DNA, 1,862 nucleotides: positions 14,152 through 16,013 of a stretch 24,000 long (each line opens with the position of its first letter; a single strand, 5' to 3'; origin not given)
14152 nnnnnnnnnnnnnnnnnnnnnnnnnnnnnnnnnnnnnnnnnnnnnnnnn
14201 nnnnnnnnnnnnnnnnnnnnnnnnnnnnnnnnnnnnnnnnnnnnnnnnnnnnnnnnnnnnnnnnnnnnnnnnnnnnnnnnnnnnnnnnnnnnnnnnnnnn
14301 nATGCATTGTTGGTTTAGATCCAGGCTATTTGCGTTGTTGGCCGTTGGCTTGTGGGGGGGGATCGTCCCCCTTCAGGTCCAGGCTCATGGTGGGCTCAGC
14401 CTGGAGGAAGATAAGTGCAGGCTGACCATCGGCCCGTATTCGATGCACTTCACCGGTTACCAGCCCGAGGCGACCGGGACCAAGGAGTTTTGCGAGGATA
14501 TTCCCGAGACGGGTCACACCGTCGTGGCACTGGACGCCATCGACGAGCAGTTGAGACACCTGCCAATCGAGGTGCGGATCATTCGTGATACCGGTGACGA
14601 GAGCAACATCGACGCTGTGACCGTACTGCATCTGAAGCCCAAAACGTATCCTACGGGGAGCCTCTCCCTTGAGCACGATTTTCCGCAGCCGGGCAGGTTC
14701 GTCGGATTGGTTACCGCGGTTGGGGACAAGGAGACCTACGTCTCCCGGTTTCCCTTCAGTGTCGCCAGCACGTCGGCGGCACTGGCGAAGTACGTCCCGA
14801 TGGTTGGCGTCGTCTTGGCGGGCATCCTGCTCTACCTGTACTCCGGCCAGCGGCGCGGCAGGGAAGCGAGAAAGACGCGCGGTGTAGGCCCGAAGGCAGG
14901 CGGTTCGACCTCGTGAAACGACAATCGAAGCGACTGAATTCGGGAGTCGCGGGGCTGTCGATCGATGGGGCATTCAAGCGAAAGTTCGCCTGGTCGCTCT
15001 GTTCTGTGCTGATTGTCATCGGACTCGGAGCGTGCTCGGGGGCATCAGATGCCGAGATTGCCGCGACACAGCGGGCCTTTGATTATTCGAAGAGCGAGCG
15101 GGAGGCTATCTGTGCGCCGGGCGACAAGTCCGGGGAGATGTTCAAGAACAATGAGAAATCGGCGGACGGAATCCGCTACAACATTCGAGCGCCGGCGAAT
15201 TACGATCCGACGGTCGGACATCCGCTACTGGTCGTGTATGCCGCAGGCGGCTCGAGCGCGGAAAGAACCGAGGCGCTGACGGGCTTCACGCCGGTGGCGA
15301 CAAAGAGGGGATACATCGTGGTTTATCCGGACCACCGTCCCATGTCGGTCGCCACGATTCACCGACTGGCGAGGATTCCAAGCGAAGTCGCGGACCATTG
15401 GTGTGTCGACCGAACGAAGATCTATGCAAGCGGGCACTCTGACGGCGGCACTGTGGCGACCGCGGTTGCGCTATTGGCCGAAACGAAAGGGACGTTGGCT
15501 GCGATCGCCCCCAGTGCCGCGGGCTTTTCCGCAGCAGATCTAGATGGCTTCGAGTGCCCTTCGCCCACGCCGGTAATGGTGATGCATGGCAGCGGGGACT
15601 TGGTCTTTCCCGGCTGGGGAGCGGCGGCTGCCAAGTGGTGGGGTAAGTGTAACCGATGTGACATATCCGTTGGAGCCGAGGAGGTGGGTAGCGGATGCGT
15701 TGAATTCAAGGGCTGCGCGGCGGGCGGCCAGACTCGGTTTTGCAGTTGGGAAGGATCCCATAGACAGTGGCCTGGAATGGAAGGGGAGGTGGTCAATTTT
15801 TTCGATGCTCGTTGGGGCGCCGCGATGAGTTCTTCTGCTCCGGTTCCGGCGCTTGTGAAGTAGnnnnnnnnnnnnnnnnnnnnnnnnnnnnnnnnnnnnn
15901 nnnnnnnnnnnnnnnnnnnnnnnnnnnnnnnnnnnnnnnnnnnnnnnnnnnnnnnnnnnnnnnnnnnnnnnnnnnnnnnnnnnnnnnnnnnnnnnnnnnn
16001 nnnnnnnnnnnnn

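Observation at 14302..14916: PmoD/AmoD-position ORF with an N-terminal His and a Cys...Met-His cluster, a candidate divergent cupredoxin-like copper protein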

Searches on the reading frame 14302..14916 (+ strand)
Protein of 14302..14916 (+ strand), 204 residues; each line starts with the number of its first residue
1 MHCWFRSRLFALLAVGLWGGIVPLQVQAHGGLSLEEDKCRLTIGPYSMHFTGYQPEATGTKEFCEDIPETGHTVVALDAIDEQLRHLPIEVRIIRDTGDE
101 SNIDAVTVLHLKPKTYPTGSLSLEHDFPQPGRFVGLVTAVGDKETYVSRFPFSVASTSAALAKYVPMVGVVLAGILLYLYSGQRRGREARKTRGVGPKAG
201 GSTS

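Call 3: search_protein_families(library=pfam, proteins=[window:14302-14916:+], max_evalue=0.1)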
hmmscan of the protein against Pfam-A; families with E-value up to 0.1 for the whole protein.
window:14302-14916:+ (204 aa): 0 families

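Call 4: search_protein_families(library=ncbifam, proteins=[window:14302-14916:+], max_evalue=0.1)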
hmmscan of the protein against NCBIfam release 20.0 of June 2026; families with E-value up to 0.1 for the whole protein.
window:14302-14916:+ (204 aa): 0 families

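Call 5: find_homologous_proteins(query=window:14302-14916:+, max_evalue=0.001)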
Query window:14302-14916:+ (204 aa): 974 proteins with E <= 0.001 among 1911 candidates; the best 120 are listed.
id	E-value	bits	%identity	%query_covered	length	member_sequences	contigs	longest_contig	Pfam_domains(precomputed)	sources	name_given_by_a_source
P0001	6.0e-98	345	100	77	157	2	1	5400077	-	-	-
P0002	7.1e-66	240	59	90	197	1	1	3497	-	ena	-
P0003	1.6e-65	239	62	88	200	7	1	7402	-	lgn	-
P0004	2.2e-65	238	58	92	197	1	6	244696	-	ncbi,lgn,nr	ncbi:MAG: hypothetical protein HZB64_09355 [Rhodocyclales bacterium]|nr:hypothetical protein [Rhodoc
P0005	2.6e-65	238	59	88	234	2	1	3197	-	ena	-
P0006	2.7e-65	238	66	78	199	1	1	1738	-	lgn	-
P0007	6.3e-65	237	55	88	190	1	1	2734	-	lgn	-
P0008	1.2e-64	236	59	92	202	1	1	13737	-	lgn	-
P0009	2.0e-64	235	61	86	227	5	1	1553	-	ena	-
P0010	5.8e-64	234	66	77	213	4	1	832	-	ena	-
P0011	1.0e-63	233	60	87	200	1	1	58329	-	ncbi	-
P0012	1.2e-63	233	60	88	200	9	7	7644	-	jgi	jgi:general stress protein CsbA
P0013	1.3e-63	233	65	75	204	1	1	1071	-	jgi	jgi:hypothetical protein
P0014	1.5e-63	232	64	78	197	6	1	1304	-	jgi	jgi:hypothetical protein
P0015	2.6e-63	232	60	88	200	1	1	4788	-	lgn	-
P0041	1.4e-60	223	63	79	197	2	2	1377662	-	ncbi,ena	-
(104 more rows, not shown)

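Call 10: find_encoding_contigs(protein=P0041, flank=8000, max_places=3)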
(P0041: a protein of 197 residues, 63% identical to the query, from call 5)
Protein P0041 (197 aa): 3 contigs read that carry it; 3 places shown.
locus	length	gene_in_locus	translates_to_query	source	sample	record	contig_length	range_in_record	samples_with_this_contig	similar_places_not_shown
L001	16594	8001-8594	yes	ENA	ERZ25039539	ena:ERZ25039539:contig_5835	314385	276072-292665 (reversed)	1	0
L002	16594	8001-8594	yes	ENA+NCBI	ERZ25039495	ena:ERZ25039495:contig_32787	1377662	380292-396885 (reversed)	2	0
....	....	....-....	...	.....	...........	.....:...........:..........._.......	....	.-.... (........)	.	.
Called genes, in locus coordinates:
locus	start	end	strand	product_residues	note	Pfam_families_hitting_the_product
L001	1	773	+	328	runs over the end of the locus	PF08240:ADH_N, PF00107:ADH_zinc_N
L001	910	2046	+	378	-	PF08495:FIST, PF10442:FIST_C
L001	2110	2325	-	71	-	PF06902:Fer4_19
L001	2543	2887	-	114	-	-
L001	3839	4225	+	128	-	PF03922:OmpW, PF13505:OMP_b-brl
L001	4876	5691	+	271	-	PF04896:AmoC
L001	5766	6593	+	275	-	PF02461:AMO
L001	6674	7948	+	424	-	PF04744:Monooxygenase_B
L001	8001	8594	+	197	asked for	-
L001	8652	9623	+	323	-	-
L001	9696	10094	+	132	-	PF04234:CopC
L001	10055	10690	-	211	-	-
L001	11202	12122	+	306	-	PF00034:Cytochrom_C, PF13442:Cytochrome_CBB3, PF00578:AhpC-TSA (weak)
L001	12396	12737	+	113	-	-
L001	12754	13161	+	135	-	PF04828:GFA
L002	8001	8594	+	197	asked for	-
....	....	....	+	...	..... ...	-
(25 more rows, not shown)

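Call 11: find_encoding_contigs(protein=P0004, flank=8000, max_places=3)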
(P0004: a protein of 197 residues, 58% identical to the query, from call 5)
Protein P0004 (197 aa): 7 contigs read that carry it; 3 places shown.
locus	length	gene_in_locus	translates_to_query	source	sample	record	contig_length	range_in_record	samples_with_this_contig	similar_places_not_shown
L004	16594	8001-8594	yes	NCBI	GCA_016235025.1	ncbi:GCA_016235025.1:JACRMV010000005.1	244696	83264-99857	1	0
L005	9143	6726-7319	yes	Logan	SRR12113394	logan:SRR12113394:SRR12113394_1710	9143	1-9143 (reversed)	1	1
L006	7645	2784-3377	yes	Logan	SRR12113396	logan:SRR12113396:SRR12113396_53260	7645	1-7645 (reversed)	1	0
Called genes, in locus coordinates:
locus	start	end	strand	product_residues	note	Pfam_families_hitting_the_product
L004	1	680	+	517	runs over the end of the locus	PF13231:PMT_2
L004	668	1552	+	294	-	PF01040:UbiA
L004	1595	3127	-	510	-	PF03023:MurJ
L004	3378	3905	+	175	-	-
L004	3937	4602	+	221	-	-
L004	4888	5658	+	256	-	PF04896:AmoC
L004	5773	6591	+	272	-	PF02461:AMO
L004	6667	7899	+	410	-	PF04744:Monooxygenase_B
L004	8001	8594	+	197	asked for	-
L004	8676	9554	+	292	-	-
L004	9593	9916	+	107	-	PF07110:EthD (weak)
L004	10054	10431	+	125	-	PF04234:CopC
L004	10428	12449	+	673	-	PF05425:CopD, PF00034:Cytochrom_C, PF13442:Cytochrome_CBB3, PF00578:AhpC-TSA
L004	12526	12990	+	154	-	-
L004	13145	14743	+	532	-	PF00488:MutS_V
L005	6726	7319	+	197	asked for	-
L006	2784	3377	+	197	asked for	-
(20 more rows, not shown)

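Call 12: search_solved_structures(query=A1, max_evalue=10, show_alignments=2)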
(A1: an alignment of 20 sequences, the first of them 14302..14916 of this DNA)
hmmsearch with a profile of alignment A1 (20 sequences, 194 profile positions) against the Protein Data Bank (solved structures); distinct sequences matched with E-value up to 10: 1.
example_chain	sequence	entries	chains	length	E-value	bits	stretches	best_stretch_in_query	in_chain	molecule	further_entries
6cpd_A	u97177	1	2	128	1.8e-30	109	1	36-153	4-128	PmoD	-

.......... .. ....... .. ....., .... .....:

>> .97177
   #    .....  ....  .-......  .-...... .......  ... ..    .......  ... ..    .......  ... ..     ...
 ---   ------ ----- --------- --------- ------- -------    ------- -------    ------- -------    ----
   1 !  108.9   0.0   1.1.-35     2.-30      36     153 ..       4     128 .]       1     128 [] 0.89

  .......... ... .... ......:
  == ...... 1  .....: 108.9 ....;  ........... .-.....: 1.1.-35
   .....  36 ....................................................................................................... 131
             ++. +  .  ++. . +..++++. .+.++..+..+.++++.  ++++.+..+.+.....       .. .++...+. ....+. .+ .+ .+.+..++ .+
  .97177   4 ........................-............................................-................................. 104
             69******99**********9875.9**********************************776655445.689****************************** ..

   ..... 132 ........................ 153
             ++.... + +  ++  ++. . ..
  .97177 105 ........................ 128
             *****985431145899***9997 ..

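Call 22: search_protein_representatives(alignment_id=A1)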
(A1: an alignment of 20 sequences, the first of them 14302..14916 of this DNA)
Query: 20 sequences, 194 profile positions. Proteins with E-value up to 0.001 (for the whole library): 797; up to 1e-10: 564; up to 1e-30: 141. The best 150 are listed.
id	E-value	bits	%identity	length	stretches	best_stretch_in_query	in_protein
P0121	6.2e-75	267.2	-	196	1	11-186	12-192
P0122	1.6e-69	249.6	-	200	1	7-186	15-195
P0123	2.2e-67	242.6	-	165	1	8-142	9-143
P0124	4.6e-64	231.7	-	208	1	12-188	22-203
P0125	8.2e-64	230.9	-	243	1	37-164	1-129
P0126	2.1e-62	226.3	-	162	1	33-185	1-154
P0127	3.5e-62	225.6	-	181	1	9-140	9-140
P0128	1.3e-61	223.7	-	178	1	10-143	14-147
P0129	2.2e-61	223.0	-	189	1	11-183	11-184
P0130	3.4e-61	222.4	-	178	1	21-188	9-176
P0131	1.3e-60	220.5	-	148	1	47-178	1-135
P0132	1.5e-58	213.7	-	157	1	10-153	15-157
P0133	5.7e-58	211.9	-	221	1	8-186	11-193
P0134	8.0e-57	208.1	-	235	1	14-187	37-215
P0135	5.7e-56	205.4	-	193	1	9-187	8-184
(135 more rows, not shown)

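Call 24: predict_structure(alignment_id=A2)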
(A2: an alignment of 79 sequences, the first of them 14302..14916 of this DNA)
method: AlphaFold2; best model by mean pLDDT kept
length: 204 residues; sequences in the alignment: 79
mean_pLDDT: 88.0   pTM: 0.70
mean pLDDT of the five models: 88.0, 87.6, 86.2, 85.6, 84.1
residues with pLDDT >= 90: 129; 70-90: 53; 50-70: 20; < 50: 2
segments of 3 or more residues with pLDDT < 50: none
pLDDT, mean of each block of 10 residues (from residue 1): 72 81 55 73 95 86 89 96 98 96 97 98 97 97 96 85 90 96 91 80 68
secondary structure, 60 per line:
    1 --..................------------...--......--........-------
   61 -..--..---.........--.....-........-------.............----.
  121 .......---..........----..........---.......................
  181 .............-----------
elements in order: H3-20 E33-35 E38-43 E46-53 E71-79 H82-86 E88-95 H103-106 E107-115 E120-127 E131-140 E145-154 H158-193

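Call 29: fold_search(model_id=the predicted structure, library=pdb)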
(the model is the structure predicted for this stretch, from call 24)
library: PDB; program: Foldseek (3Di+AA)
matches with E <= 10: 1956; with E <= 0.001: 9
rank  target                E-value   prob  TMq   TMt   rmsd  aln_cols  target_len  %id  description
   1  6cpd_B                1.4e-13  1.00  0.54  0.85   1.9       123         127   37  Crystal structure of PmoD soluble domain from Methylocystis sp. ATCC 49242 (Rockwell) (released 2018-10-31)
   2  6cpd_A                3.6e-13  1.00  0.52  0.82   2.2       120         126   38  Crystal structure of PmoD soluble domain from Methylocystis sp. ATCC 49242 (Rockwell) (released 2018-10-31)
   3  6pal_A                2.0e-04  1.00  0.31  0.17   6.7       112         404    9  Bacteroides uniformis endo-laminarinase BuGH158 from the beta(1,3)-glucan utilization locus (released 2020-04-01)
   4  9p26                  3.1e-04  1.00  0.32  0.18   6.1       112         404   15  Crystal structure of GH158(Pro) at 1.40 angstrom resolution (released 2026-03-11)
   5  6oe6_B                7.1e-04  1.00  0.38  0.65   4.3       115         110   12  Structure of a Uncharacterized protein from Leptospira interrogans serogroup Icterohaemorrhagiae serovar Copenhageni ( (released 2019-04-17)
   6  9p2f_A                7.5e-04  1.00  0.32  0.18   5.4       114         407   11  Crystal structure of GH158(Pro) soaked with mixed linkage (G4G3G) oligosaccharide at 1.15 angstrom resolution (released 2026-03-11)
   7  9p25                  8.4e-04  1.00  0.32  0.18   5.6       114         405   11  Crystal structure of GH158(Pro) at 0.89 angstrom resolution (released 2026-03-11)
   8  8iqs_H                8.4e-04  1.00  0.31  0.36  13.9       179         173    8  Crystal structure of Anti-PEG antibody M11 Fv-clasp fragment with PEG (co-crystallization with PEG3350) (released 2024-03-20)
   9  2ben_B                8.9e-04  1.00  0.30  0.35   6.3       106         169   15  Crystal structure of the Serratia marcescens chitin-binding protein CBP21 Y54A mutant. (released 2004-12-08)
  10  5lw4_MODEL_1_A        1.1e-03  1.00  0.32  0.37   4.9       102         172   13  NMR solution structure of the apo-form of the chitin-active lytic polysaccharide monooxygenase BlLPMO10A (released 2017-10-25)
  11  9oro_A                1.3e-03  1.00  0.32  0.18   5.4       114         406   11  Crystal structure of GH158(Pro) soaked with laminaritetraose at 1.31 angstrom resolution (released 2026-03-11)
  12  2ben_A                1.3e-03  1.00  0.30  0.35   6.3       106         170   13  Crystal structure of the Serratia marcescens chitin-binding protein CBP21 Y54A mutant. (released 2004-12-08)
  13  5ftz                  2.1e-03  1.00  0.31  0.35   8.4       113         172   10  AA10 lytic polysaccharide monooxygenase (LPMO) from Streptomyces lividans (released 2016-04-27)
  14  5xcu_A                2.4e-03  1.00  0.33  0.38  13.5       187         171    8  Crystal structure of 12CA5 Fv-clasp fragment with its antigen peptide (released 2017-10-04)
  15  6ndq_A                2.7e-03  1.00  0.31  0.33   4.8       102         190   17  Crystal structure of a LPMO from Kitasatospora papulosa (released 2019-12-18)
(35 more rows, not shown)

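Call 33: find_related_loci(query=A2, collection=genome_contigs, flank=6000)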
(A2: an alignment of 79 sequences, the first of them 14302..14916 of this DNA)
Query A2 (204 aa) in genome_contigs; peptide patterns used: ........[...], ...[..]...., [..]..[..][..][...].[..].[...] (x = any residue, [..] = any of these).
600 stretches matched a pattern (row limit reached: there are more); 512 encode a relative of the query (tblastn E <= 1e-3); the best 80 are kept; 79 distinct loci.
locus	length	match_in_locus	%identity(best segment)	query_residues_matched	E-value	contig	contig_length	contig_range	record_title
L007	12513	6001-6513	61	14-188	4e-70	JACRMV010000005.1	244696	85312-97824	MAG: Rhodocyclales bacterium isolate NC_groundwater_1916_Pr3_S2p5_61_40 SR2-18-S2p5_coassembly_scaffold_209027, whole ge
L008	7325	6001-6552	53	9-194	4e-66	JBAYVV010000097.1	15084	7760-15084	MAG: Sterolibacterium sp. isolate SO_2016_LW3_68 scaffold05624_LW162_2016, whole genome shotgun sequence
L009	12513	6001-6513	59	22-187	2e-64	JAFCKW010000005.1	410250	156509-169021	Bradyrhizobium diazoefficiens strain SZCCT0138 NODE_5, whole genome shotgun sequence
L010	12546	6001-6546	54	4-188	6e-64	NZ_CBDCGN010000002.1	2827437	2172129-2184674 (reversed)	MAG: Panacagrimonas sp. isolate 3b64437c-ac86-4a82-997b-2364ac0c834f contig_2, whole genome shotgun sequence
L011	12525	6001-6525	59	22-190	5e-64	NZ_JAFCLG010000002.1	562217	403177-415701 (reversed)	Bradyrhizobium manausense strain SZCCT0118 NODE_2, whole genome shotgun sequence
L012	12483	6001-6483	63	21-181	3e-64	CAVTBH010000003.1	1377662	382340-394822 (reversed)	MAG: uncultured Alphaproteobacteria bacterium isolate MFD02416.bin.1.3 genome assembly, contig: contig_32787, whole geno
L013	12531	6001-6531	57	12-188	1e-63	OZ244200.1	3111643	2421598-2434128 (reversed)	MAG: Nevskiaceae bacterium isolate a30037f1-2f2d-460e-b8a4-1e6901c61d5d genome assembly, chromosome: 1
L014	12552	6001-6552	56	5-188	3e-63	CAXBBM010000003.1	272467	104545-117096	MAG TPA_asm: uncultured Polycyclovorans sp. isolate ERR2762111_concoct_9 genome assembly, contig: ERZ3422204.90, whole g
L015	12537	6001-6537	54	6-185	2e-63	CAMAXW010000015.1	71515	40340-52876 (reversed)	MAG: Klebsiella pneumoniae isolate MH-08apr19-131 genome assembly, contig: MH-08apr19-C770, whole genome shotgun sequenc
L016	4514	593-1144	56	5-188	4e-63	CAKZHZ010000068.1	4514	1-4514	MAG TPA_asm: uncultured Polycyclovorans sp. isolate SRR6145088_bin.25_CONCOCT_v1.1_MAG genome assembly, contig: ERZ10233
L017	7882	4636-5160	60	6-182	3e-62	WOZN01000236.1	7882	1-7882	MAG: Acidovorax sp. isolate WOFB25 NODE_3890_length_7882_cov_7.078702, whole genome shotgun sequence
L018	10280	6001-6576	53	1-189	2e-62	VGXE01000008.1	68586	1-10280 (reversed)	MAG: Nitrospira sp. isolate M_DeepCast_65m_mx_150 M_DeepCast_65m_mx_150_Ga0194120_10000589, whole genome shotgun sequenc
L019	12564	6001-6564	54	4-192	4e-62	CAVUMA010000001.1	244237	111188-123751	MAG: uncultured Nitrospiraceae bacterium isolate MFD06435.bin.2.125 genome assembly, contig: contig_100283, whole genome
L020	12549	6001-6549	54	7-192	3e-62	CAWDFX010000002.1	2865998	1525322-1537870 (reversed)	MAG: uncultured Nitrospiraceae bacterium isolate MFD06229.bin.1.58 genome assembly, contig: contig_701, whole genome sho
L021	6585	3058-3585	55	15-187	2e-62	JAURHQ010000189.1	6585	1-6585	MAG: Gammaproteobacteria bacterium isolate SFB_657D_100_21 NODE_189_length_6585_cov_3.188691, whole genome shotgun seque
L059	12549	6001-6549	54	11-191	2e-59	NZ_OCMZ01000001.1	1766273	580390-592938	Nitrosovibrio sp. Nv4, whole genome shotgun sequence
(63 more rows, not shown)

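Call 58: search_protein_families(library=pfam, proteins=[L059:6001-6549:+, L059:5321-5686:+], max_evalue=1)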
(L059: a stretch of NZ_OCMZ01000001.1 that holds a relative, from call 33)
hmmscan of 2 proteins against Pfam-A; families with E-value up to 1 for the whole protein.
L059:6001-6549:+ (183 aa): 1 family
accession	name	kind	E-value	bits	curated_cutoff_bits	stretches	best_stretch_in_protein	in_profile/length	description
PF00746.26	Gram_pos_anchor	-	0.012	16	20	1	157-183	17-43/43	LPXTG cell wall anchor motif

L059:5321-5686:+ (122 aa): 0 families

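Call 59: search_protein_families(library=ncbifam, proteins=[L059:6001-6549:+, L059:5321-5686:+], max_evalue=1)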
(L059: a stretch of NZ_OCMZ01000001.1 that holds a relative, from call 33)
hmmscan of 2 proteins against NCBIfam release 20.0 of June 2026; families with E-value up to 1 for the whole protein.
L059:6001-6549:+ (183 aa): 1 family
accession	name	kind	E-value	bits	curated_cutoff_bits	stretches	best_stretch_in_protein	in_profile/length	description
TIGR01167.1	LPXTG_anchor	domain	0.27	12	15.9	1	154-180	8-33/34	LPXTG cell wall anchor domain-containing protein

L059:5321-5686:+ (122 aa): 0 families

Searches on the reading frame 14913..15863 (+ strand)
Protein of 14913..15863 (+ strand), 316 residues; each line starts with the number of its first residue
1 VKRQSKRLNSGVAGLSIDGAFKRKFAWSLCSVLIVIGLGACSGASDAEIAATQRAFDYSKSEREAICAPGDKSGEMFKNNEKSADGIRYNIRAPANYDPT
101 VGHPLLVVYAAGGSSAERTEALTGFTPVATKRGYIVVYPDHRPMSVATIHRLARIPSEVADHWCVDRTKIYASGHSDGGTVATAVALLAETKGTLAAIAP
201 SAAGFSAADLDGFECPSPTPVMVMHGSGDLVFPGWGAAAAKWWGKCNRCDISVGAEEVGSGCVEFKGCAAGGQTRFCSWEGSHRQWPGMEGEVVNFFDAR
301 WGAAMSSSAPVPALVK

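Call 3: search_protein_families(library=pfam, proteins=[window:14913-15863:+], max_evalue=0.1)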
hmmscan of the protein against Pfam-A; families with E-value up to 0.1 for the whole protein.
window:14913-15863:+ (316 aa): 4 families
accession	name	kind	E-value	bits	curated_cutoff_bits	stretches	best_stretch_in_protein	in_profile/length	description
PF20434.5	BD-FAE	-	0.0042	17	26.8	1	106-191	16-112/215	BD-FAE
PF05448.18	AXE1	-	0.0061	15.8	21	1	159-205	167-213/321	Acetyl xylan esterase (AXE1)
PF00326.27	Peptidase_S9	-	0.012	15.5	22.6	0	160-187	56-83/213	Prolyl oligopeptidase family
PF07859.19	Abhydrolase_3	-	0.051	13.8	25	1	161-196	64-99/210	alpha/beta hydrolase fold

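Call 4: search_protein_families(library=ncbifam, proteins=[window:14913-15863:+], max_evalue=0.1)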
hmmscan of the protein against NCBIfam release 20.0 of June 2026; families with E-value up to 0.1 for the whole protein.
window:14913-15863:+ (316 aa): 3 families
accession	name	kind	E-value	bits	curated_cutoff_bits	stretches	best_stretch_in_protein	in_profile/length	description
NF050058.1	e_dPHAscl_type1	hypoth_equivalog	3.9e-14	52.8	150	2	152-291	88-256/276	extracellular catalytic domain type 1 short-chain-length polyhydroxyalkanoate depolymerase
NF058653.1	LipP1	equivalog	0.016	14.1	350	1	150-195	126-171/300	LipP1 family hormone-sensitive lipase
TIGR01840.1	esterase_phb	subfamily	0.017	14.6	107.85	0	141-204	68-129/213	PHB depolymerase family esterase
